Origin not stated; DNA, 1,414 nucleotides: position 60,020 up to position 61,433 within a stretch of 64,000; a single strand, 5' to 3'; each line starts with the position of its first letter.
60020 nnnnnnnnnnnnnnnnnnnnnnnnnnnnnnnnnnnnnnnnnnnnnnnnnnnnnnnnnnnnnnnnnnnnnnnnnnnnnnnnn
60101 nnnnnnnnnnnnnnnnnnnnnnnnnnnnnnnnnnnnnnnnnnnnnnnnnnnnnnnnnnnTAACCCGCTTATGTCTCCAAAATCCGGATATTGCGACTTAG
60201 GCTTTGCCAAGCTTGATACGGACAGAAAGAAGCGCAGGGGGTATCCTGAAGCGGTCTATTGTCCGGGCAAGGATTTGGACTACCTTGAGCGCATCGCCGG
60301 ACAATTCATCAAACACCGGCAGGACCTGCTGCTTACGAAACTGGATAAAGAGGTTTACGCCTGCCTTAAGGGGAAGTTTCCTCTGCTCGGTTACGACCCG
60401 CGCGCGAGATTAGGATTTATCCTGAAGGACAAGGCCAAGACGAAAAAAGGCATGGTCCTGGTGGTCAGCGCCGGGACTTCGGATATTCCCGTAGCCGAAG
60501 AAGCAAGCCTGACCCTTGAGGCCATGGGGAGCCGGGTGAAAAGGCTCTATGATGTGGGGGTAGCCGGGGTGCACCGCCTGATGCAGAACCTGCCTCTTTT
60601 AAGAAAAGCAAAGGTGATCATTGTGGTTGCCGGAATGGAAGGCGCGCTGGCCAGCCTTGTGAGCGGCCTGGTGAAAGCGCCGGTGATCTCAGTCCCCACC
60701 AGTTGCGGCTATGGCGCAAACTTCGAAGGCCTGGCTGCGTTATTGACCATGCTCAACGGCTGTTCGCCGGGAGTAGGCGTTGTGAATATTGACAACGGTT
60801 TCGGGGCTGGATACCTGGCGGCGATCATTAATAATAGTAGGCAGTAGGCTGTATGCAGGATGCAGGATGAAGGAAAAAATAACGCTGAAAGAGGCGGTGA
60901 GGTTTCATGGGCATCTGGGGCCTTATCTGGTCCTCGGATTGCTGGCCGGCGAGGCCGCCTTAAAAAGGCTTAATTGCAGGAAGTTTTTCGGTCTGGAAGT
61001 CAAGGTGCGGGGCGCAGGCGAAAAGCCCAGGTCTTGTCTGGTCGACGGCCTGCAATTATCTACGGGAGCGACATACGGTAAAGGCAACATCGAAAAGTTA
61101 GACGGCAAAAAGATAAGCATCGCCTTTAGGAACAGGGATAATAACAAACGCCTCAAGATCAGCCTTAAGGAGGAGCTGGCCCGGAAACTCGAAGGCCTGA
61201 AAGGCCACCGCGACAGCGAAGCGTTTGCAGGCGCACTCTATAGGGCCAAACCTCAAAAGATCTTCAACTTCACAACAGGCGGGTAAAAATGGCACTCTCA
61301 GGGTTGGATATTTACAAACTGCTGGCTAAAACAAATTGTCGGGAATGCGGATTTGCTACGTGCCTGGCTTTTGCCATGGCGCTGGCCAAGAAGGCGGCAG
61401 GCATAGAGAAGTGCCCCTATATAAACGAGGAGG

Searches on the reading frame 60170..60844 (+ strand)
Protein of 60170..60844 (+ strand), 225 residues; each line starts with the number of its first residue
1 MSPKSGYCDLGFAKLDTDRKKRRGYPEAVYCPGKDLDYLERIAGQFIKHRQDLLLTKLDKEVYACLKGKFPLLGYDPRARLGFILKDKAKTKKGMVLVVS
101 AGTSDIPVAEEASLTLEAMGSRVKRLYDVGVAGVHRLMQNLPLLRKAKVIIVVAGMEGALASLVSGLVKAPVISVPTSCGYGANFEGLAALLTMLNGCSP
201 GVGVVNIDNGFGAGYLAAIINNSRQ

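Call 3: search_protein_families(library=pfam, proteins=[window:60170-60844:+], max_evalue=0.1)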
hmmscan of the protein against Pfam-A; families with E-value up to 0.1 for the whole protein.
window:60170-60844:+ (225 aa): 2 families
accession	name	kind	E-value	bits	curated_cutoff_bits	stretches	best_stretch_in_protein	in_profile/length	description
PF00731.26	AIRC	-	2.2e-15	56.9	30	1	96-221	2-127/148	AIR carboxylase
PF13685.12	Fe-ADH_2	-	0.022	15.2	28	1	84-179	13-108/149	Iron-containing alcohol dehydrogenase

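Call 4: search_protein_families(library=ncbifam, proteins=[window:60170-60844:+], max_evalue=0.1)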
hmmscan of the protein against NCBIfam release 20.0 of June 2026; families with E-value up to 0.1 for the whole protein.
window:60170-60844:+ (225 aa): 3 families
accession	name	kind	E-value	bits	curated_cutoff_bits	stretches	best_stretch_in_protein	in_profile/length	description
NF033503.1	LarB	equivalog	1.3e-84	283.1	175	1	15-222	1-208/209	nickel pincer cofactor biosynthesis protein LarB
TIGR01162.1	purE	equivalog_domain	1e-09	38.1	149.6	1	96-220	1-125/156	5-(carboxyamino)imidazole ribonucleotide mutase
NF004823.0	PRK06179.1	subfamily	0.029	13.8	310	1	91-153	72-129/271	oxidoreductase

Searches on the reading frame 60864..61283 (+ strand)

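Call 3: search_protein_families(library=pfam, proteins=[window:60864-61283:+], max_evalue=0.1)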
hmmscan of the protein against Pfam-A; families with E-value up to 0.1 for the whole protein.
window:60864-61283:+ (140 aa): 1 family
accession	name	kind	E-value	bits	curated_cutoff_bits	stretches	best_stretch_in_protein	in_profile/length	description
PF02663.19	FmdE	-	8.5e-20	71.6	22.9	1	14-112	1-94/133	FmdE, Molybdenum formylmethanofuran dehydrogenase operon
